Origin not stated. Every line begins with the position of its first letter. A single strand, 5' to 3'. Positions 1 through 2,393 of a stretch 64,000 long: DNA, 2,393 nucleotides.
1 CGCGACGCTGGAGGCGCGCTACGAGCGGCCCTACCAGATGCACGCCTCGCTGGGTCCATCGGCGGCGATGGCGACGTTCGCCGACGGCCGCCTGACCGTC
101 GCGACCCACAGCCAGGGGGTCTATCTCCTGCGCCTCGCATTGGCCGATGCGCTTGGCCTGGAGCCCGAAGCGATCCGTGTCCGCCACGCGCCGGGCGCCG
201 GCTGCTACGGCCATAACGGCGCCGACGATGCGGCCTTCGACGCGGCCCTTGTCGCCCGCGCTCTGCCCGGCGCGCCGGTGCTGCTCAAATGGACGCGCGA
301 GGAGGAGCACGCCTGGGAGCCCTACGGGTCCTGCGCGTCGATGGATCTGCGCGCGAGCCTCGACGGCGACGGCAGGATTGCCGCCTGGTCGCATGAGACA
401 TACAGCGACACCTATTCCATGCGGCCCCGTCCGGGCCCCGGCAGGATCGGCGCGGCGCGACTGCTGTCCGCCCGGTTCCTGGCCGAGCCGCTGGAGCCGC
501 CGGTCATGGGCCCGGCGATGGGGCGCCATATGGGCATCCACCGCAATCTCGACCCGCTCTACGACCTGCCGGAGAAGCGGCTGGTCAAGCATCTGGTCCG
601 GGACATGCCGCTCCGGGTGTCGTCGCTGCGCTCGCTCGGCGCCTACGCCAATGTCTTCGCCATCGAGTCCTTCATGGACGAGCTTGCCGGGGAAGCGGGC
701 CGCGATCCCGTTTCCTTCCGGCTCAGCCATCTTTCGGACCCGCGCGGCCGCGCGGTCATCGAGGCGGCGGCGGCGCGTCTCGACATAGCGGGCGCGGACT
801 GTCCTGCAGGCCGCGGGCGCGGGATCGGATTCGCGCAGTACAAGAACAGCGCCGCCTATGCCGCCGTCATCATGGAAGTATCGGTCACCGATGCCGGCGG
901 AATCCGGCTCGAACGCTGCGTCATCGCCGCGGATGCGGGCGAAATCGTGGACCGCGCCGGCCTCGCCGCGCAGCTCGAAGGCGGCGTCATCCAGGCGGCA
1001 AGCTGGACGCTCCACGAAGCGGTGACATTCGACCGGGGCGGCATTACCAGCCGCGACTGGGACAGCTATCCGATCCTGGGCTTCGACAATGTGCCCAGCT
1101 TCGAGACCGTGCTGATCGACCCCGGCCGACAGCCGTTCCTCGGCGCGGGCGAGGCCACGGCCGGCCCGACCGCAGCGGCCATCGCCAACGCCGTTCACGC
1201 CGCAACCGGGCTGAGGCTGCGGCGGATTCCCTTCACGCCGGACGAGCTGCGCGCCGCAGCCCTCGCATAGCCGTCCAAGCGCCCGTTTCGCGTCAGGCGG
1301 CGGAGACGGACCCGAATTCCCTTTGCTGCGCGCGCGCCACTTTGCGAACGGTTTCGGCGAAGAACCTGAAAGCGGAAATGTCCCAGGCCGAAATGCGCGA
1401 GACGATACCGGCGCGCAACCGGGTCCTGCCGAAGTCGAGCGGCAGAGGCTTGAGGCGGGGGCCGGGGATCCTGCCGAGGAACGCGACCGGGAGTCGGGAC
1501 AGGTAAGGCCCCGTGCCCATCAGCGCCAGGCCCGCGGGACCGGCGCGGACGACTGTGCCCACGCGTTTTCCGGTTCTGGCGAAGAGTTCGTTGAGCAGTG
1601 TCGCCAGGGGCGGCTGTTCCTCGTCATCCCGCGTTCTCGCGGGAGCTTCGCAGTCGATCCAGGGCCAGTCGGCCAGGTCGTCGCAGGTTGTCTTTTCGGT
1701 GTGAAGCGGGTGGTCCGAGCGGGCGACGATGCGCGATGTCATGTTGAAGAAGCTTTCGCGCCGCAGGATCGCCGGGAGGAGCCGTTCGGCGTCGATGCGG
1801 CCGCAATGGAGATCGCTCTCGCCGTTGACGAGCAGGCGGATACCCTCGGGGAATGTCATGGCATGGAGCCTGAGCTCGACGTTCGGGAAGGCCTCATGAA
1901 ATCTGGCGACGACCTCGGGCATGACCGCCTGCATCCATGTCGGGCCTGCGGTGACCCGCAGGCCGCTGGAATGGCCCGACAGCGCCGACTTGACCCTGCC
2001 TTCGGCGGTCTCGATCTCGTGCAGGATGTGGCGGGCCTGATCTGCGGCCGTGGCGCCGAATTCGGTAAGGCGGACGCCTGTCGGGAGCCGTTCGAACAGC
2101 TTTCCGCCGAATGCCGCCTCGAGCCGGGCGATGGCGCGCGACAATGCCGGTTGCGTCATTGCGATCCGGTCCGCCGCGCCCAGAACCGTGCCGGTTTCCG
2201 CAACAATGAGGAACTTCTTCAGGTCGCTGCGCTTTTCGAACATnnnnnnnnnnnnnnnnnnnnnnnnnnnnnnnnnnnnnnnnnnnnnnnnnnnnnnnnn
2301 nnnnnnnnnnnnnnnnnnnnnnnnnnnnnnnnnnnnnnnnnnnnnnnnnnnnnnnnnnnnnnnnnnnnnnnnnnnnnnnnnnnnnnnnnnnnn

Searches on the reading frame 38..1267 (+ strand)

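Call 81: search_protein_families(library=pfam, proteins=[window:38-1267:+], max_evalue=0.00001)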
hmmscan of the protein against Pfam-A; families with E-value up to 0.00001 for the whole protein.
window:38-1267:+ (410 aa): 2 families
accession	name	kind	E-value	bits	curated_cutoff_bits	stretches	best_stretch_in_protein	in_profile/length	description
PF02738.23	MoCoBD_1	-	2.6e-22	79.6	27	1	2-125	40-165/244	Molybdopterin cofactor-binding domain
PF20256.3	MoCoBD_2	-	4.1e-14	53.2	27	1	269-353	197-283/283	Molybdopterin cofactor-binding domain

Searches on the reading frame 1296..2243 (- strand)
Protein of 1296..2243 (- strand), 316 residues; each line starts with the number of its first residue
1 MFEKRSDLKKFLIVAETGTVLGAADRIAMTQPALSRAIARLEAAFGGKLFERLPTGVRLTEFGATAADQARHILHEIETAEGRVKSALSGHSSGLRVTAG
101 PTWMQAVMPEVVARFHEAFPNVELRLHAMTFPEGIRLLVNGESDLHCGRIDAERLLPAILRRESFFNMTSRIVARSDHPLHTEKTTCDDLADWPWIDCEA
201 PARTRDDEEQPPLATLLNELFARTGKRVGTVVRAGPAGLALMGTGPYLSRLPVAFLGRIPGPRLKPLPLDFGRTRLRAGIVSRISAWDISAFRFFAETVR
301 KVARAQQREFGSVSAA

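Call 81: search_protein_families(library=pfam, proteins=[window:1296-2243:-], max_evalue=0.00001)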
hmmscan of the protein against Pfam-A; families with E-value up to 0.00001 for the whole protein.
window:1296-2243:- (316 aa): 2 families
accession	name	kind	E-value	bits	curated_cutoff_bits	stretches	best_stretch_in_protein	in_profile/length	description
PF00126.33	HTH_1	-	1.6e-17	63.6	26.6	1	7-63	3-59/60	Bacterial regulatory helix-turn-helix protein, lysR family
PF03466.25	LysR_substrate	-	5.2e-17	62.4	28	1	92-302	5-207/209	LysR substrate binding domain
